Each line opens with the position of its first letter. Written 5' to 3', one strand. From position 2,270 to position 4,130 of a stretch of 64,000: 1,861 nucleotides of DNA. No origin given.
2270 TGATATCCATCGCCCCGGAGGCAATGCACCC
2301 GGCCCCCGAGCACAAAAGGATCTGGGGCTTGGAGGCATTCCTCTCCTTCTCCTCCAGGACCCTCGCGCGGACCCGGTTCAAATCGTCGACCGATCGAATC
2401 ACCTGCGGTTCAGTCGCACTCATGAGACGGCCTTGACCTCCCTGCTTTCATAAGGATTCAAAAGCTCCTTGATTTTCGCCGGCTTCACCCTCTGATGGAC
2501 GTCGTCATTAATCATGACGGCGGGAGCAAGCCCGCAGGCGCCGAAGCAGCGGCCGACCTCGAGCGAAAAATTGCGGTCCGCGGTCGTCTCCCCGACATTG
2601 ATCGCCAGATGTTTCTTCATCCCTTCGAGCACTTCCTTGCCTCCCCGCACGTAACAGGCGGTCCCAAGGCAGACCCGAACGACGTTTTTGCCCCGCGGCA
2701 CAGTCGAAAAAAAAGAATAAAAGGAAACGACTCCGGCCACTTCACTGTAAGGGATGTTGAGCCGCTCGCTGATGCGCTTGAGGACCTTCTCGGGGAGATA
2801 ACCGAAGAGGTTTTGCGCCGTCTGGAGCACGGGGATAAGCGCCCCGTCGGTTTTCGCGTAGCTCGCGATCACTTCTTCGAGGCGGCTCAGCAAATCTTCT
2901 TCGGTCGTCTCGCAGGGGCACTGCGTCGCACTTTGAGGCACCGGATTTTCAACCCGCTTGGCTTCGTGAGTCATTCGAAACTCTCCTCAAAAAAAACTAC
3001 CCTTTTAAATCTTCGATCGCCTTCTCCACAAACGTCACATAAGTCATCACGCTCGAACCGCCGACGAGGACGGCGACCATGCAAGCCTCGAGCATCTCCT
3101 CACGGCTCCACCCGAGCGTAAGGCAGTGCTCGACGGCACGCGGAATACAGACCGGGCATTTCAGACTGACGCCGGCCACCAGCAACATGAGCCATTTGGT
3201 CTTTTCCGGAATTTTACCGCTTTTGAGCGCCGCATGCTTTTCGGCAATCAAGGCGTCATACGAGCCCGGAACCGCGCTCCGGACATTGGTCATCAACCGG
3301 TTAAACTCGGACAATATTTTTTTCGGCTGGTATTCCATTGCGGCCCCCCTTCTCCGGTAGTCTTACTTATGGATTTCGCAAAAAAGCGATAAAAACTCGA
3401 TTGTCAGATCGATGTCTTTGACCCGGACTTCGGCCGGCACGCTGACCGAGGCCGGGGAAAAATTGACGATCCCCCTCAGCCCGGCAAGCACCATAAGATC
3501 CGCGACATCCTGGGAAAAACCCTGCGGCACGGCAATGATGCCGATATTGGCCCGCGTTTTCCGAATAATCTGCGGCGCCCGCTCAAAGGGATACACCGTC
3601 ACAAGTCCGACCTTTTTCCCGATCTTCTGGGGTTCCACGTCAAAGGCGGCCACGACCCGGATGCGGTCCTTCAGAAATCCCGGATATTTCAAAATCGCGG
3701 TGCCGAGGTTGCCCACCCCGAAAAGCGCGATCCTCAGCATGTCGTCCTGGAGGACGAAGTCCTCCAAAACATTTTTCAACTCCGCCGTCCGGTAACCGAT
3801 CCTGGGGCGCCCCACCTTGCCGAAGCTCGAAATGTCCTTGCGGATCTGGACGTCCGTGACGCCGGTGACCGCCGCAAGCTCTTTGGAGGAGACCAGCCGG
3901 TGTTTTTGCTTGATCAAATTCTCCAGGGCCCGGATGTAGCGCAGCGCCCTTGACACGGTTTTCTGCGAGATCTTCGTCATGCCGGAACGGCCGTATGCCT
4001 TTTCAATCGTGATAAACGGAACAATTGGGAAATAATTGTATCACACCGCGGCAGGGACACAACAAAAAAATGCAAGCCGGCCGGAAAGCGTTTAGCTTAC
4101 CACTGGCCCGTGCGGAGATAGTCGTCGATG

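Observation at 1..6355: Rex-associated redox module: canonical NfnAB plus a NuoE-like gene and a NuoF-like::GltD-like fusion (Stn/Bfu-type candidate) missed by the ORF track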

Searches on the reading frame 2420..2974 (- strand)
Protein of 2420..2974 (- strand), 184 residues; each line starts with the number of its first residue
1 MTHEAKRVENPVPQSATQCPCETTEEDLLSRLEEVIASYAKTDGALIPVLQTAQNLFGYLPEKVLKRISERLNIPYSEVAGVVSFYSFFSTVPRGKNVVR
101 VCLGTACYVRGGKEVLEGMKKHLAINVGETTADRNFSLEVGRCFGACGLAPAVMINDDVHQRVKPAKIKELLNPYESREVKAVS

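Call 5: search_protein_families(library=pfam, proteins=[window:2420-2974:-], max_evalue=0.001)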
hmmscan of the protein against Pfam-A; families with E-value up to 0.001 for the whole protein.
window:2420-2974:- (184 aa): 1 family
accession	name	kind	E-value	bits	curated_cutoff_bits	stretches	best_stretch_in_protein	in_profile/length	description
PF01257.25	2Fe-2S_thioredx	-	8.4e-51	172.1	24.8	1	33-175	2-144/145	Thioredoxin-like [2Fe-2S] ferredoxin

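Call 6: search_protein_families(library=ncbifam, proteins=[window:2420-2974:-], max_evalue=0.001)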
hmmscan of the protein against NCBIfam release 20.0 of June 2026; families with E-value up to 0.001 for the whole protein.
window:2420-2974:- (184 aa): 9 families
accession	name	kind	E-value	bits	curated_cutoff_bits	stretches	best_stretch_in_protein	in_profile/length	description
NF005747.0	PRK07571.1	equivalog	8e-45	152.6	224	1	20-176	13-169/173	bidirectional hydrogenase complex protein HoxE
NF005722.0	PRK07539.1-2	equivalog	7.8e-42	143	141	1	27-175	8-156/157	NADH-quinone oxidoreductase subunit NuoE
NF004638.0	PRK05988.1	equivalog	1.7e-41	141.7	198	1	23-173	5-155/159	formate dehydrogenase subunit gamma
TIGR01958.1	nuoE_fam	subfamily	2.4e-39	134.8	142.4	1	32-176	2-148/148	NADH-quinone oxidoreductase subunit NuoE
NF005725.0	PRK07539.1-5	equivalog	2.9e-35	121.5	220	1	26-176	19-172/174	NADH-quinone oxidoreductase subunit NuoE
NF005721.0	PRK07539.1-1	equivalog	4.4e-33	114.8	308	1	19-174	21-176/292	NADH-quinone oxidoreductase subunit NuoE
NF005723.0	PRK07539.1-3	equivalog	5.1e-26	91.4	226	1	29-173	7-154/158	NADH-quinone oxidoreductase subunit NuoE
NF005724.0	PRK07539.1-4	equivalog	6.7e-25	88.3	280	1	33-181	27-178/240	NADH-quinone oxidoreductase subunit NuoE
NF009040.0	PRK12373.1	equivalog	1.1e-20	74.8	514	1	41-182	34-176/400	NADH-quinone oxidoreductase subunit E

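Call 56: search_solved_structures(query=window:2420-2974:-, max_evalue=1e-15)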
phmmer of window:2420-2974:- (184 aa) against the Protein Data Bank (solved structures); distinct sequences matched with E-value up to 1e-15: 51.
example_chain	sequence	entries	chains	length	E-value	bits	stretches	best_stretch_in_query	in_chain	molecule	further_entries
8a6t_C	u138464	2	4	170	1.6e-44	154.8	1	18-181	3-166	Electron bifurcating hydrogenase subunit HydC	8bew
7t2r_C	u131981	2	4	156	2.6e-43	150.8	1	26-176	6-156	NiFe hydrogenase subunit C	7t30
7q4v_C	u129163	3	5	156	3.2e-35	124.4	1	29-174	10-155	Iron hydrogenase HydC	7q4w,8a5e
9n5u_C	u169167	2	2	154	8.7e-34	119.8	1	34-174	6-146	NfnC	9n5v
8b9z_E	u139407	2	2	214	1.5e-32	115.8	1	10-178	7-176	NADH dehydrogenase (Ubiquinone) 24 kDa subunit, isoform A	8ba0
8esw_V2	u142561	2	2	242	1.9e-32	115.4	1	10-178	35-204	NADH dehydrogenase (Ubiquinone) 24 kDa subunit, isoform A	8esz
9mqx_C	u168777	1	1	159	8.1e-32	113.4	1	32-174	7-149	NADH:ubiquinone oxidoreductase 24 kD subunit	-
7p5h_C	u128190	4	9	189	2.8e-31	111.7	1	29-180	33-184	Fe-hydrogenase, subunit gamma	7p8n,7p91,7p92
8oh5_A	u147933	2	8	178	3.5e-30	108.1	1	29-176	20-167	NAD-dependent formate dehydrogenase gamma subunit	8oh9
5ldw_E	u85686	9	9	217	1.5e-29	106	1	8-177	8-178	NADH dehydrogenase [ubiquinone] flavoprotein 2, mitochondrial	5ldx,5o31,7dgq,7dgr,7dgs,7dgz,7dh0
9w2u_E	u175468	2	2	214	1.5e-29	106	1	9-177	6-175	NADH dehydrogenase [ubiquinone] flavoprotein 2, mitochondrial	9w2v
5lnk_2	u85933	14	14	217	2e-29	105.6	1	9-177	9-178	Mitochondrial complex I, 24 kDa subunit | NADH dehydrogenase [ubiquinone] flavoprotein 2, mitochondrial | NDUFV2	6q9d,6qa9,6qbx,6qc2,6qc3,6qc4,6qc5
7zd6_2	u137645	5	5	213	2.1e-29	105.5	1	9-177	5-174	NADH dehydrogenase [ubiquinone] flavoprotein 2, mitochondrial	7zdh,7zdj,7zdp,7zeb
5lc5_E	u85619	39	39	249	2.2e-29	105.5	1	8-177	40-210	NADH dehydrogenase [ubiquinone] flavoprotein 2, mitochondrial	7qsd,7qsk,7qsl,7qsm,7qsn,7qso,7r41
7v2c_O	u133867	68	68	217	2.7e-29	105.2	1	9-177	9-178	NADH dehydrogenase [ubiquinone] flavoprotein 2, mitochondrial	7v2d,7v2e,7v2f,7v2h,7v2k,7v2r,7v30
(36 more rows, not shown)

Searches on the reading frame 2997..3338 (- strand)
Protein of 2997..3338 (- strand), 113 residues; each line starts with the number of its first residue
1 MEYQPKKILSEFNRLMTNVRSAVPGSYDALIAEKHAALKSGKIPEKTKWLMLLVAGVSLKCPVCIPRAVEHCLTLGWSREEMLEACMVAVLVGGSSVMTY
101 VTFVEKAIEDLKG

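Call 5: search_protein_families(library=pfam, proteins=[window:2997-3338:-], max_evalue=0.001)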
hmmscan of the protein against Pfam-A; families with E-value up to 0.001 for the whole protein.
window:2997-3338:- (113 aa): 1 family
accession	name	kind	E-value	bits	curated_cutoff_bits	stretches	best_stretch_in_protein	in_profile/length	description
PF02627.25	CMD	-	8.9e-08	32.5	23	1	25-100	2-77/84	Carboxymuconolactone decarboxylase family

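Call 6: search_protein_families(library=ncbifam, proteins=[window:2997-3338:-], max_evalue=0.001)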
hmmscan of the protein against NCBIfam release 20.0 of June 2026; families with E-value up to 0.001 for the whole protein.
window:2997-3338:- (113 aa): 2 families
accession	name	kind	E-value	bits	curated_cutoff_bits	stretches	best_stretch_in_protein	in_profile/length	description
TIGR04169.1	perox_w_seleSAM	hypoth_equivalog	2.6e-08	33.9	120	1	28-106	24-102/109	arsenosugar biosynthesis-associated peroxidase-like protein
NF041537.1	ArsM_AhpD_UU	exception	1.7e-05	23.8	510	1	36-97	274-335/345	arsenite methyltransferase/AhpD domain selenoprotein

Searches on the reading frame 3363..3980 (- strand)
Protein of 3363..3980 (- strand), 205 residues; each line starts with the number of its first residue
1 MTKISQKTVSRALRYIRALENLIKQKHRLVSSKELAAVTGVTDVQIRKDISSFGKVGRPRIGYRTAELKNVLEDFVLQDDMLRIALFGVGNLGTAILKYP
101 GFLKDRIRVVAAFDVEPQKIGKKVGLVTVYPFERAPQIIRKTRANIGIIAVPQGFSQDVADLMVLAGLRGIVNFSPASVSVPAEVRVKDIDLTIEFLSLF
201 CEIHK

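Call 5: search_protein_families(library=pfam, proteins=[window:3363-3980:-], max_evalue=0.001)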
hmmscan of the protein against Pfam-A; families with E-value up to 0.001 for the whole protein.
window:3363-3980:- (205 aa): 2 families
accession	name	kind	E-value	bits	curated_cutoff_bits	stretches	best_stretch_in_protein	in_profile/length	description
PF02629.25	CoA_binding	-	4.5e-19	69.4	22.3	1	81-176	3-96/97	CoA binding domain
PF06971.19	Put_DNA-bind_N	-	6.5e-15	55.4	27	1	3-51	1-49/49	Putative DNA-binding protein N-terminus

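Call 6: search_protein_families(library=ncbifam, proteins=[window:3363-3980:-], max_evalue=0.001)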
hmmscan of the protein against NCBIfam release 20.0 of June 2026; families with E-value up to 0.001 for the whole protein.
window:3363-3980:- (205 aa): 9 families
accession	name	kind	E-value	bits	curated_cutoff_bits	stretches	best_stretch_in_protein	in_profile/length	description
NF003995.0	PRK05472.2-4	subfamily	1e-59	201.6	126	1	2-200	4-202/213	redox-sensing transcriptional repressor Rex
NF003994.0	PRK05472.2-3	equivalog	2.1e-54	184.1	130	1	2-203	7-208/217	redox-sensing transcriptional repressor Rex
NF003993.0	PRK05472.2-2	equivalog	5.6e-53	179.6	217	1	2-200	4-202/212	redox-sensing transcriptional repressor Rex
NF003992.0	PRK05472.2-1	equivalog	4.8e-52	176.6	226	1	3-196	20-213/249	redox-sensing transcriptional repressor Rex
NF003996.0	PRK05472.2-5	equivalog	1.6e-51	175.1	138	1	4-204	2-200/209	redox-sensing transcriptional repressor Rex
NF003989.0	PRK05472.1-3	equivalog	9.6e-49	166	177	1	2-200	6-204/215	redox-sensing transcriptional repressor Rex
NF003990.0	PRK05472.1-4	equivalog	8.7e-44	149.6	233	1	2-204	5-207/214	redox-sensing transcriptional repressor Rex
NF003991.0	PRK05472.1-5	equivalog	3e-39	135.2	198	1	2-200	5-203/211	redox-sensing transcriptional repressor Rex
NF003988.0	PRK05472.1-1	equivalog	1.5e-32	113.4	321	1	3-200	6-205/214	redox-sensing transcriptional repressor Rex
